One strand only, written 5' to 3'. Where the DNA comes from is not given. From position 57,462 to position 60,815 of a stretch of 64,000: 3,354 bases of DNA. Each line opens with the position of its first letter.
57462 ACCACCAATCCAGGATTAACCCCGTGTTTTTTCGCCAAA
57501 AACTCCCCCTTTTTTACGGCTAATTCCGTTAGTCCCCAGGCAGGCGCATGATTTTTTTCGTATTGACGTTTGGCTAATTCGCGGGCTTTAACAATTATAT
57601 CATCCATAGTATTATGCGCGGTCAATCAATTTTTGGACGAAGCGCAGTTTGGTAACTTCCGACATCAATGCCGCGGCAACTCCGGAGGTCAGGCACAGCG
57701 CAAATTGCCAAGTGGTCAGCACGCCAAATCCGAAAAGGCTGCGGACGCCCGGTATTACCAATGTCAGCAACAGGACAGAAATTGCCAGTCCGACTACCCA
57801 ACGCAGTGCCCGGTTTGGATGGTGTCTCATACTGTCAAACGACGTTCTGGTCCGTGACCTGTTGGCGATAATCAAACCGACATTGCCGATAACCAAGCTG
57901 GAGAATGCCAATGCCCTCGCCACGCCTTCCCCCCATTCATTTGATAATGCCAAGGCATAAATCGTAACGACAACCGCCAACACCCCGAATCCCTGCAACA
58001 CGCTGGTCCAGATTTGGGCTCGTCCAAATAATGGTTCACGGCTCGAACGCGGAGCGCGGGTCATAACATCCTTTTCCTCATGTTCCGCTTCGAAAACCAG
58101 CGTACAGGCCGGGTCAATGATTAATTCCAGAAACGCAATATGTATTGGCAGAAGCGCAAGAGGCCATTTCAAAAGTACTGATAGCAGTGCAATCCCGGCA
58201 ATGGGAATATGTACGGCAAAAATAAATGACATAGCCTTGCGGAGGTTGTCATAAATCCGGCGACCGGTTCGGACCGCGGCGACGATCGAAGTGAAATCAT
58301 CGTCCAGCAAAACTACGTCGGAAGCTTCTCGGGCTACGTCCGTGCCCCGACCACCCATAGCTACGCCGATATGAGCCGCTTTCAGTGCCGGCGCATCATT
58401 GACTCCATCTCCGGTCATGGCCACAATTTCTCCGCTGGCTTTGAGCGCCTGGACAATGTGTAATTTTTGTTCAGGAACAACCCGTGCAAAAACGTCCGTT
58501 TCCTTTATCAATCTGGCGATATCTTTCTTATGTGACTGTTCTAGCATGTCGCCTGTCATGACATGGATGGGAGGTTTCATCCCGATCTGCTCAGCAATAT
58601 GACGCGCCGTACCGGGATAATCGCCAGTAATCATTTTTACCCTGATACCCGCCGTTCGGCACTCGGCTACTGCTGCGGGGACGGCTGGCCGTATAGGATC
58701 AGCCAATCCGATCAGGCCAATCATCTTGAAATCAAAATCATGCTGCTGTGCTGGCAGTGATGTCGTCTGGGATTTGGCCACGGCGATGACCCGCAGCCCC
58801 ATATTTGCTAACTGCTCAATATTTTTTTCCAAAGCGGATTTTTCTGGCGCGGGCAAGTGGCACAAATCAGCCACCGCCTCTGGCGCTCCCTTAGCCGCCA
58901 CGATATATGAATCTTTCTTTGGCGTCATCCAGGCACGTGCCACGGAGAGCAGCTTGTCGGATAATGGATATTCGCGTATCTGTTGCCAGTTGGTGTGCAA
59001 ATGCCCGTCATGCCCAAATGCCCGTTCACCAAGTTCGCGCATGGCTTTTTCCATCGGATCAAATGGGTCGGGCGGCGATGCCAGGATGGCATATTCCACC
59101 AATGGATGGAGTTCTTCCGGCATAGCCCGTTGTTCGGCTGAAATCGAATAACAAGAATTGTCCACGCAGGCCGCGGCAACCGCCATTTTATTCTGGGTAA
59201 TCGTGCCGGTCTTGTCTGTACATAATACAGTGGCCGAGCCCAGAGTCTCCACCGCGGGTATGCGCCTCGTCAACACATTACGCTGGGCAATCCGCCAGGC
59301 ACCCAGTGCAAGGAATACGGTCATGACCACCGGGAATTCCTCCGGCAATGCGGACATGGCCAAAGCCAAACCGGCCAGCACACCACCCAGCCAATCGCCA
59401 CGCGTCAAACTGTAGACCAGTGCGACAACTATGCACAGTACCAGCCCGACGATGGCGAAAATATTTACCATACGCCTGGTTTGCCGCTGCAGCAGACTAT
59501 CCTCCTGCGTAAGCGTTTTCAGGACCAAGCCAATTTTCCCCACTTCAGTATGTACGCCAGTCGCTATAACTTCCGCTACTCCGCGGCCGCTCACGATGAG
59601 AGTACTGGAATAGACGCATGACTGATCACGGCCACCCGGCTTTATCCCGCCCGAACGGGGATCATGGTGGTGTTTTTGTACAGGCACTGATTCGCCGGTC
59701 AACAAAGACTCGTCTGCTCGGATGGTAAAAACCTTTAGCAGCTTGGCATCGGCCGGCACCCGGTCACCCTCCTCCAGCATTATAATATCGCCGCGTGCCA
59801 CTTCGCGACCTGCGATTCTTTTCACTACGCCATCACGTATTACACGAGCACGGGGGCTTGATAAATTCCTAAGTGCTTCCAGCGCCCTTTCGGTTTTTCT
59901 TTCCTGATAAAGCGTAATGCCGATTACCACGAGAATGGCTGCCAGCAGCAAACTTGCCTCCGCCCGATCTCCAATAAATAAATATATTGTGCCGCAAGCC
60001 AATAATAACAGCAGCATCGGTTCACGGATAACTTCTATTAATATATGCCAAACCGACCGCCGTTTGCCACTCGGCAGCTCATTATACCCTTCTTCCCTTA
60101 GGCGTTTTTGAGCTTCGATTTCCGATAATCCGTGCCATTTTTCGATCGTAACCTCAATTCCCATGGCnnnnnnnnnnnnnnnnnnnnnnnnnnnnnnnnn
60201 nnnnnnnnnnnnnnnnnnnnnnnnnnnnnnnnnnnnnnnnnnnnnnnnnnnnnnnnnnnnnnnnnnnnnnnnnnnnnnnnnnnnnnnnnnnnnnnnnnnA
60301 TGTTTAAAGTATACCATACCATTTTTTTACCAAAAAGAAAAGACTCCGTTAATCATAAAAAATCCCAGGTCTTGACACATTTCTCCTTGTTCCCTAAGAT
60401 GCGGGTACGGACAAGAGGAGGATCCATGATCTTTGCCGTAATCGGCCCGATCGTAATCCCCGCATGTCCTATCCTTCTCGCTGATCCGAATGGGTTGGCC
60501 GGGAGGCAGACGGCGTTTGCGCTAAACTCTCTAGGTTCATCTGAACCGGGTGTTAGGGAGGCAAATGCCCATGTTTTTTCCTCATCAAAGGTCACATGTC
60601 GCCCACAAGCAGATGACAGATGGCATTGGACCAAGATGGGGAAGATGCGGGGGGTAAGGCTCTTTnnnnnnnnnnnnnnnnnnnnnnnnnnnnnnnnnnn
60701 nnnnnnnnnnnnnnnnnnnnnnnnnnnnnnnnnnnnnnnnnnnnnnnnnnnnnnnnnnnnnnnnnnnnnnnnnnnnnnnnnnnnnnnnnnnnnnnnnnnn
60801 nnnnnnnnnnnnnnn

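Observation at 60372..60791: A ~385-nt promoter-to-terminator unit: 80-codon ORF with a perfect SD, or a large structured RNA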

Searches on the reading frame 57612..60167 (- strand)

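Call 11: search_protein_families(library=pfam, proteins=[window:57612-60167:-], max_evalue=0.01)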
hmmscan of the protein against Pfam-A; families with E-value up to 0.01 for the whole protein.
window:57612-60167:- (851 aa): 7 families
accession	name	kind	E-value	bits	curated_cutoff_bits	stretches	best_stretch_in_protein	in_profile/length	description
PF00122.25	E1-E2_ATPase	-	3.6e-43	147.6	28.1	1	102-296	2-181/181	E1-E2 ATPase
PF00689.26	Cation_ATPase_C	-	6.6e-34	117.6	27.3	1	669-841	1-174/175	Cation transporting ATPase, C-terminus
PF00702.32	Hydrolase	-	4.5e-19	70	26.4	1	315-599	4-191/191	haloacid dehalogenase-like hydrolase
PF00690.31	Cation_ATPase_N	-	1.8e-12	47.2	20.4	1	11-61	18-68/69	Cation transporter/ATPase, N-terminus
PF08282.18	Hydrolase_3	-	1.7e-05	25.1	20.9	1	570-628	194-251/255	haloacid dehalogenase-like hydrolase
PF12710.13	HAD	-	0.00038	21.4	27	1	493-596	87-189/189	haloacid dehalogenase-like hydrolase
PF13246.12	Cation_ATPase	-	0.0021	18.5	21.7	0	370-436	22-88/91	Cation transport ATPase (P-type)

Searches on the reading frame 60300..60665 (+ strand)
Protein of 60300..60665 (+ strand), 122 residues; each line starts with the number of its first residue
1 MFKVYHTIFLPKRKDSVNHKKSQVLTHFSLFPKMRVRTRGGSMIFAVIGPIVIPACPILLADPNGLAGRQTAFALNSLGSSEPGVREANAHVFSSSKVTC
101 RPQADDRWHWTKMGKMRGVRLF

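Call 10: find_homologous_proteins(query=window:60300-60665:+, max_evalue=0.01)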
Query window:60300-60665:+ (122 aa): 2 proteins with E <= 0.01 among 6 candidates.
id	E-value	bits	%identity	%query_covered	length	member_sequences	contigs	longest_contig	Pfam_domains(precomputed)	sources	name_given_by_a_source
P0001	1.0e-46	176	100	66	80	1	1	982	-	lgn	-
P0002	1.6e-13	68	68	52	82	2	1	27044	-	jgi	-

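Call 12: find_encoding_contigs(protein=P0002, flank=10000)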
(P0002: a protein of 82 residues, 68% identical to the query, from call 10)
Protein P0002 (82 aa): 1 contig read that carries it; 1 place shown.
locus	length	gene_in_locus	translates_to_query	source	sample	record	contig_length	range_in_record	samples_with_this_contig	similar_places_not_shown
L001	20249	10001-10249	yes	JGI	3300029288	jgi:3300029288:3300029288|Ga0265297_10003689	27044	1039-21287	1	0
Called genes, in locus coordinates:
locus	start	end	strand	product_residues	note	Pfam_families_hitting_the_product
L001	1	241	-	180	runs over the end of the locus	PF01569:PAP2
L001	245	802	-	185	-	PF04307:YdjM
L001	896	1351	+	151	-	PF13563:2_5_RNA_ligase2 (weak)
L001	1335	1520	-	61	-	-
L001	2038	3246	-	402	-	PF00140:Sigma70_r1_2, PF04542:Sigma70_r2, PF04539:Sigma70_r3, PF04545:Sigma70_r4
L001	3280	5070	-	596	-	PF01807:Zn_ribbon_DnaG, PF08275:DNAG_N, PF01751:Toprim, PF13155:Toprim_2, PF13662:Toprim_4, PF10410:DnaB_bind (weak)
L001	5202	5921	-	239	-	-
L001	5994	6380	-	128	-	PF07883:Cupin_2 (weak)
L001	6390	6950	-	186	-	-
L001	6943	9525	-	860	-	PF00690:Cation_ATPase_N, PF00122:E1-E2_ATPase, PF00702:Hydrolase, PF13246:Cation_ATPase, PF08282:Hydrolase_3 (faint), PF00689:Cation_ATPase_C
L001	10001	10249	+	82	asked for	-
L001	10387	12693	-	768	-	PF01443:Viral_helicase1 (faint), PF13086:AAA_11 (weak), PF13245:AAA_19, PF13604:AAA_30 (weak), PF13087:AAA_12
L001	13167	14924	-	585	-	PF00664:ABC_membrane, PF00005:ABC_tran, PF02463:SMC_N (faint), PF13191:AAA_16 (weak)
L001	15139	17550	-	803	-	PF01326:PPDK_N, PF00391:PEP-utilizers, PF02896:PEP-utilizers_C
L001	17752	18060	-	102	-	PF09685:MamF_MmsF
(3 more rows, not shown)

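Call 13: find_encoding_contigs(protein=P0001, flank=5000)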
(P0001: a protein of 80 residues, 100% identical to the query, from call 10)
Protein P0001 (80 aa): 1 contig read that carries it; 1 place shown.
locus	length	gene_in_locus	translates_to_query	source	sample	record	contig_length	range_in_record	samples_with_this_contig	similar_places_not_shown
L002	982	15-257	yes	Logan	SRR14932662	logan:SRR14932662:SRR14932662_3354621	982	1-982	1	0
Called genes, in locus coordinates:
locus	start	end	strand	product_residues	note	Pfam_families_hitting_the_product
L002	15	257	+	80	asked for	-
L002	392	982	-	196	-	?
